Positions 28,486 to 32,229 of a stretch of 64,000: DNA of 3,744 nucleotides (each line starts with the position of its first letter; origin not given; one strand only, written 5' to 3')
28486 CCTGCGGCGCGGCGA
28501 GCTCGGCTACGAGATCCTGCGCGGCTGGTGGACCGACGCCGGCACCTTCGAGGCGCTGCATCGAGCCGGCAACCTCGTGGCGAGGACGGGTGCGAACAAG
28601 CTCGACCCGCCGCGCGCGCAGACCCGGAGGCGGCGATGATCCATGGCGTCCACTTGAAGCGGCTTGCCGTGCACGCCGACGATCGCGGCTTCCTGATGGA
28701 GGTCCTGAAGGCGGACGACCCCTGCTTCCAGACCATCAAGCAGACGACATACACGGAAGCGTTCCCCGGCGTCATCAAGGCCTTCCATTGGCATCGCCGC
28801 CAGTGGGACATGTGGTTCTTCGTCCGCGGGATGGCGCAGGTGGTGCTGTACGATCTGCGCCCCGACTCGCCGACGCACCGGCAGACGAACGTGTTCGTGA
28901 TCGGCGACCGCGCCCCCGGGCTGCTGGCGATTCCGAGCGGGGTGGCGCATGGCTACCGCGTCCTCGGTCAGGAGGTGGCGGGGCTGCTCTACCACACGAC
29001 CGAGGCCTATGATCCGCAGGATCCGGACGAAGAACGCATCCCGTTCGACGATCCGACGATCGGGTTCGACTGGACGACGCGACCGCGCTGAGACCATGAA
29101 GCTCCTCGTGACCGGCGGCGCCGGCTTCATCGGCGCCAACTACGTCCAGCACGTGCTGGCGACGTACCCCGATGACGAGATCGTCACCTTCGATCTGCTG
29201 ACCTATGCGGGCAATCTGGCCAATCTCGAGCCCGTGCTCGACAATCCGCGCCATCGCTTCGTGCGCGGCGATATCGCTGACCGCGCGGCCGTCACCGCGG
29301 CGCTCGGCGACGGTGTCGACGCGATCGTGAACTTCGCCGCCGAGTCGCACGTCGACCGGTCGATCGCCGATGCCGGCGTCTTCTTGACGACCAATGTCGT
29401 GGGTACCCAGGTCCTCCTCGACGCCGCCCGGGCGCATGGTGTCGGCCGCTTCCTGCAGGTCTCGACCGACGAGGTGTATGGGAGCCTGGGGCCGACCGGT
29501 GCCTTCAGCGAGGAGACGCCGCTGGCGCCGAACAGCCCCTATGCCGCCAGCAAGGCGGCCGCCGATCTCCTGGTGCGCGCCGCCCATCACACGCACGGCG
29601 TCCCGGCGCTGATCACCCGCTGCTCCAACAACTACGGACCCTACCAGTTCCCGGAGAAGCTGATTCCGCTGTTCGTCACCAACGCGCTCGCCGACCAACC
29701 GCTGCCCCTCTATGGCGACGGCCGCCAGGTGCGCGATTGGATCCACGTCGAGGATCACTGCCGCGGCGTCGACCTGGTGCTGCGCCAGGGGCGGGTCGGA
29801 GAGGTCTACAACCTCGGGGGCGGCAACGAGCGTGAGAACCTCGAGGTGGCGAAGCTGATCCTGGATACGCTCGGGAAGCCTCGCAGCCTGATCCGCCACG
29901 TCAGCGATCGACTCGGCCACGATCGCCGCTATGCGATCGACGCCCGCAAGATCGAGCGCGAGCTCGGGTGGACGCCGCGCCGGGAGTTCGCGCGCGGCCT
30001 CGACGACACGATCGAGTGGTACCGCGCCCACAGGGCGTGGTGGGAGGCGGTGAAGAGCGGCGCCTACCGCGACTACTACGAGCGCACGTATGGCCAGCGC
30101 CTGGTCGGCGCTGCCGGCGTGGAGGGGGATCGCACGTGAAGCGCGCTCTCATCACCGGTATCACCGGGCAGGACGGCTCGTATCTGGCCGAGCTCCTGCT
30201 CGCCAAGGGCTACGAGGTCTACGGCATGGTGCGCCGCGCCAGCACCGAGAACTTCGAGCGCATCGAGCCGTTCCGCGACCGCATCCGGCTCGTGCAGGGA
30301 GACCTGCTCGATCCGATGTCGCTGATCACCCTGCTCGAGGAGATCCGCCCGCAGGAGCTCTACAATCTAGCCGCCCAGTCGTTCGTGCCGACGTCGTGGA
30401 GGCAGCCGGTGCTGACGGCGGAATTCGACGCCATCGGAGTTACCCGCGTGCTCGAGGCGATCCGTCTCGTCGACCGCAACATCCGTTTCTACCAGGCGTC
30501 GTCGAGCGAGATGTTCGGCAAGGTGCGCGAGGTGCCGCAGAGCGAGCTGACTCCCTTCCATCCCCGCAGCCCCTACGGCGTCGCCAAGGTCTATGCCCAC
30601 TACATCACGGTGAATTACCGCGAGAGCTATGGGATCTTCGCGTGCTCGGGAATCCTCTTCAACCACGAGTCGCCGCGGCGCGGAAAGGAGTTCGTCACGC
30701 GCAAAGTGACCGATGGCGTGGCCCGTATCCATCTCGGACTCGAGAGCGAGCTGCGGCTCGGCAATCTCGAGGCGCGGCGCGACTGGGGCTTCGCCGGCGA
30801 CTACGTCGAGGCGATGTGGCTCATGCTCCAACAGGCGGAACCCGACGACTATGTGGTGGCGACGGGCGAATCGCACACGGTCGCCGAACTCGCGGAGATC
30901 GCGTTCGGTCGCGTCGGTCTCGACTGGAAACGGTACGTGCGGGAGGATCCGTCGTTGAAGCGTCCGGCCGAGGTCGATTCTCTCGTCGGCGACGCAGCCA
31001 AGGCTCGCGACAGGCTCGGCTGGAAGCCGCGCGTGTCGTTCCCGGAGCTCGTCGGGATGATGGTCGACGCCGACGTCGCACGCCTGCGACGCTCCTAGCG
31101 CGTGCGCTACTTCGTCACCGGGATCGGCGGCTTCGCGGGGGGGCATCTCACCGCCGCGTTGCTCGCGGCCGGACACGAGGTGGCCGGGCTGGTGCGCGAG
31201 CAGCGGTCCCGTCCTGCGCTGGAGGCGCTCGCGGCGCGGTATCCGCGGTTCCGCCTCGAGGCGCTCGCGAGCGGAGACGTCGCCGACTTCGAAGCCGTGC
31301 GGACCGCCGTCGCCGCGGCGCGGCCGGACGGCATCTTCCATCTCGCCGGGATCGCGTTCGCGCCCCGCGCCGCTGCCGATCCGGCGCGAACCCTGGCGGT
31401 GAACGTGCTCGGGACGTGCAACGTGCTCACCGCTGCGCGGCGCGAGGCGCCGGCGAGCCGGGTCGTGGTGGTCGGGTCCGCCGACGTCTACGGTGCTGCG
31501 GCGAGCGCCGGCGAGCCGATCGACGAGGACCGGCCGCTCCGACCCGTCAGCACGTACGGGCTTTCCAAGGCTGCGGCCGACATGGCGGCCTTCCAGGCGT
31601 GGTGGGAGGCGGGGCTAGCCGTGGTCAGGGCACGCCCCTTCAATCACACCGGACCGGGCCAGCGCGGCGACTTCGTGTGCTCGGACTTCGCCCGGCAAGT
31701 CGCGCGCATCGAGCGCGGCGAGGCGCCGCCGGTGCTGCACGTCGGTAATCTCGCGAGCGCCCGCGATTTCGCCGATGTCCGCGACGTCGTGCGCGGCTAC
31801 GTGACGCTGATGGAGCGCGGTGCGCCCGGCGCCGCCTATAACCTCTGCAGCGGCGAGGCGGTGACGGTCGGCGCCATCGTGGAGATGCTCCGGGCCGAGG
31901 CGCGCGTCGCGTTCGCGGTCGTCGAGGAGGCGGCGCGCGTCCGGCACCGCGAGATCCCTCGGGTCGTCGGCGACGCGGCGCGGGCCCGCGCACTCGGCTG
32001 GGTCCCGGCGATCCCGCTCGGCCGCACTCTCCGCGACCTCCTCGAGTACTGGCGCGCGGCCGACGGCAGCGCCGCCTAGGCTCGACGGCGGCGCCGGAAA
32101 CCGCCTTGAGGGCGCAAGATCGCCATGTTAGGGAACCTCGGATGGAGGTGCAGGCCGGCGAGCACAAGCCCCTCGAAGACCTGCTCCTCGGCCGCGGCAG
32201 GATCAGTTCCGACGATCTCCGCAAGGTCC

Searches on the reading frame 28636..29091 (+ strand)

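Call 67: search_protein_families(library=pfam, max_evalue=0.01, proteins=[window:28636-29091:+])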
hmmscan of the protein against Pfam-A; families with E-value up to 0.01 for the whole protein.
window:28636-29091:+ (151 aa): 2 families
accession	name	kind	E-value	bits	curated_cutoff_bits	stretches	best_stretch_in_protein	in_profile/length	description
PF00908.23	dTDP_sugar_isom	-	1.6e-21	77.2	27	1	2-147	4-153/168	dTDP-4-dehydrorhamnose 3,5-epimerase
PF14667.12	Polysacc_synt_C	-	1.5e-11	44.8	28.7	1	13-131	1-109/111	Polysaccharide biosynthesis C-terminal domain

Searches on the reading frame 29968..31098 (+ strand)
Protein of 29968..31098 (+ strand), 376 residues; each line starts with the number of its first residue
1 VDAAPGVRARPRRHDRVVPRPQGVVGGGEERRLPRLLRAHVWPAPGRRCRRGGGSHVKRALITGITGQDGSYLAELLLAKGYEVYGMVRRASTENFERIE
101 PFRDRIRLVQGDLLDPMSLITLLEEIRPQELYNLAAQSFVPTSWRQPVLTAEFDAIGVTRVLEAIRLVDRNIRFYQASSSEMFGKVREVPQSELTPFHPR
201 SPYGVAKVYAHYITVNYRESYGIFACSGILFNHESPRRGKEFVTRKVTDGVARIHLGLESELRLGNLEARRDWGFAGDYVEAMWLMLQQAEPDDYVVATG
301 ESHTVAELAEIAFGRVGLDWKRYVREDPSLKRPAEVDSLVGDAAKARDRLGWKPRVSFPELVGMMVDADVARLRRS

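Call 13: search_protein_families(library=ncbifam, proteins=[window:29968-31098:+])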
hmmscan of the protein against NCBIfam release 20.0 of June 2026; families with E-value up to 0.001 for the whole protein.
window:29968-31098:+ (376 aa): 14 families
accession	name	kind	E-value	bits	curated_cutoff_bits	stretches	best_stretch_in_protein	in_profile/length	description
TIGR01472.1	gmd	equivalog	2.2e-131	438.1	415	1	58-371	1-340/342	GDP-mannose 4,6-dehydratase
TIGR04180.1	EDH_00030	hypoth_equivalog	1.1e-29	103.4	475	1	61-356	2-296/297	NAD-dependent 4,6-dehydratase LegB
TIGR01181.1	dTDP_gluc_dehyt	equivalog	2.3e-26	92.6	365.1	1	60-362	2-304/321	dTDP-glucose 4,6-dehydratase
TIGR02622.1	CDP_4_6_dhtase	equivalog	2.5e-21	76.2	278.45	1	58-221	5-172/352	CDP-glucose 4,6-dehydratase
TIGR01179.1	galE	equivalog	1e-18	67.3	262.3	1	60-220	2-162/332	UDP-glucose 4-epimerase GalE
NF007582.0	PRK10217.1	equivalog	2.5e-08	33.4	698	1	58-291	2-244/355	dTDP-glucose 4,6-dehydratase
NF043036.1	ErythonDh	equivalog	4.4e-08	32.7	325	1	60-217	3-163/321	D-erythronate dehydrogenase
NF007956.0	PRK10675.1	subfamily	2.1e-06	27.1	394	1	59-214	2-160/338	UDP-glucose 4-epimerase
NF011728.1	PRK15181.1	equivalog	7.2e-06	25.2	760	1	58-232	16-194/348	Vi polysaccharide biosynthesis UDP-N-acetylglucosaminuronic acid C-4 epimerase TviC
NF052578.1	StrlDmthSdmBMthl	equivalog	9.2e-06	25.6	600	1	60-215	3-146/328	sterol demethylase protein SdmB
TIGR03466.1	HpnA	hypoth_equivalog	1e-05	24.6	367.65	1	59-198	2-133/327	hopanoid-associated sugar epimerase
NF007490.0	PRK10084.1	subfamily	2.1e-05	23.7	649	1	93-291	37-251/361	dTDP-glucose 4,6-dehydratase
TIGR01214.1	rmlD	equivalog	0.00011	21.4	224.05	1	60-244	2-161/285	dTDP-4-dehydrorhamnose reductase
NF058621.1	DiazavRedAvaA7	equivalog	0.00043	20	400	0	59-131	2-68/304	3-diazoavenalumate denitrifying reductase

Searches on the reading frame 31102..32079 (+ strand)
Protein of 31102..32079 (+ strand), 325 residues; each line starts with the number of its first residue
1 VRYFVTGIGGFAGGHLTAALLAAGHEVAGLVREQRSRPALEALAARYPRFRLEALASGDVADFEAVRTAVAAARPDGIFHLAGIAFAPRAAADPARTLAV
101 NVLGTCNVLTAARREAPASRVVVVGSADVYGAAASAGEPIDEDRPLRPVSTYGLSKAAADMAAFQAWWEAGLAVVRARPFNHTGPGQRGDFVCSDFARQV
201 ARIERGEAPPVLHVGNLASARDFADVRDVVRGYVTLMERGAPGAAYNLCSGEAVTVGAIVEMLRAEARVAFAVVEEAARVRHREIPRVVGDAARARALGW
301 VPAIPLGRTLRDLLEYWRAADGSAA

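Call 5: search_protein_families(library=pfam, proteins=[window:31102-32079:+])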
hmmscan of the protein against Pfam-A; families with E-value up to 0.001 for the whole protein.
window:31102-32079:+ (325 aa): 6 families
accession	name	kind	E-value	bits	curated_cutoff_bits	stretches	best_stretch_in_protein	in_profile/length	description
PF16363.11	GDP_Man_Dehyd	-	2.1e-58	198.8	27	1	4-311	1-330/332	GDP-mannose 4,6 dehydratase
PF01370.27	Epimerase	-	2.1e-50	171.8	20.9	1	4-249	2-240/240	NAD dependent epimerase/dehydratase family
PF04321.23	RmlD_sub_bind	-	2.1e-10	40.6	27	1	1-164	1-137/287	RmlD substrate binding domain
PF02719.21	Polysacc_synt_2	-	1.5e-09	37.9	20.2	1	4-165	2-151/293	Polysaccharide biosynthesis protein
PF01073.25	3Beta_HSD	-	3.8e-09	36.4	22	1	5-165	2-159/280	3-beta hydroxysteroid dehydrogenase/isomerase family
PF07993.18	NAD_binding_4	-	3.6e-07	30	20.1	1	5-183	1-208/258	Male sterility protein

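Call 13: search_protein_families(library=ncbifam, proteins=[window:31102-32079:+])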
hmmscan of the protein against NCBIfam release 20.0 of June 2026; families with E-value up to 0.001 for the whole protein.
window:31102-32079:+ (325 aa): 27 families (the best 25 are shown)
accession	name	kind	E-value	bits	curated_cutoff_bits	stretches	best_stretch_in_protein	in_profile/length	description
TIGR04180.1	EDH_00030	hypoth_equivalog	7.1e-40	136.9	475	1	4-301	2-293/297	NAD-dependent 4,6-dehydratase LegB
TIGR01181.1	dTDP_gluc_dehyt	equivalog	2.7e-29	102.3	365.1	1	3-317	2-311/321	dTDP-glucose 4,6-dehydratase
TIGR02622.1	CDP_4_6_dhtase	equivalog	3.2e-25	89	278.45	1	3-319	7-332/352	CDP-glucose 4,6-dehydratase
TIGR01179.1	galE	equivalog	6.8e-25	87.6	262.3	2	4-189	3-183/332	UDP-glucose 4-epimerase GalE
TIGR01472.1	gmd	equivalog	2.7e-23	82.7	415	1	4-268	4-269/342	GDP-mannose 4,6-dehydratase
TIGR03466.1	HpnA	hypoth_equivalog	5.4e-22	78.1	367.65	1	2-265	2-244/327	hopanoid-associated sugar epimerase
NF052578.1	StrlDmthSdmBMthl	equivalog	1.1e-18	68.1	600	1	1-264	1-242/328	sterol demethylase protein SdmB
NF043036.1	ErythonDh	equivalog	8.9e-18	64.5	325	1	1-161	1-158/321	D-erythronate dehydrogenase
NF007582.0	PRK10217.1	equivalog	1.2e-12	47.6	698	1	3-316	4-330/355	dTDP-glucose 4,6-dehydratase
TIGR02197.1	heptose_epim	equivalog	1.2e-12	47.6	274.6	1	5-268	3-261/316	ADP-glyceromanno-heptose 6-epimerase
NF042422.1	oxyalk_red_OleD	equivalog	2.4e-12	46.9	580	1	1-264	1-247/329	2-alkyl-3-oxoalkanoate reductase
NF007956.0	PRK10675.1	subfamily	2.5e-12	46.6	394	1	1-303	1-315/338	UDP-glucose 4-epimerase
NF042423.1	oxyalk_red_Shew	equivalog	2.6e-12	46.4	580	1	2-187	10-179/331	2-alkyl-3-oxoalkanoate reductase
NF058621.1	DiazavRedAvaA7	equivalog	7.2e-11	42.3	400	1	1-146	1-132/304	3-diazoavenalumate denitrifying reductase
NF047922.1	GDPFucSynFcl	equivalog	9.5e-11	41.7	500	1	59-316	38-300/308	GDP-L-fucose synthase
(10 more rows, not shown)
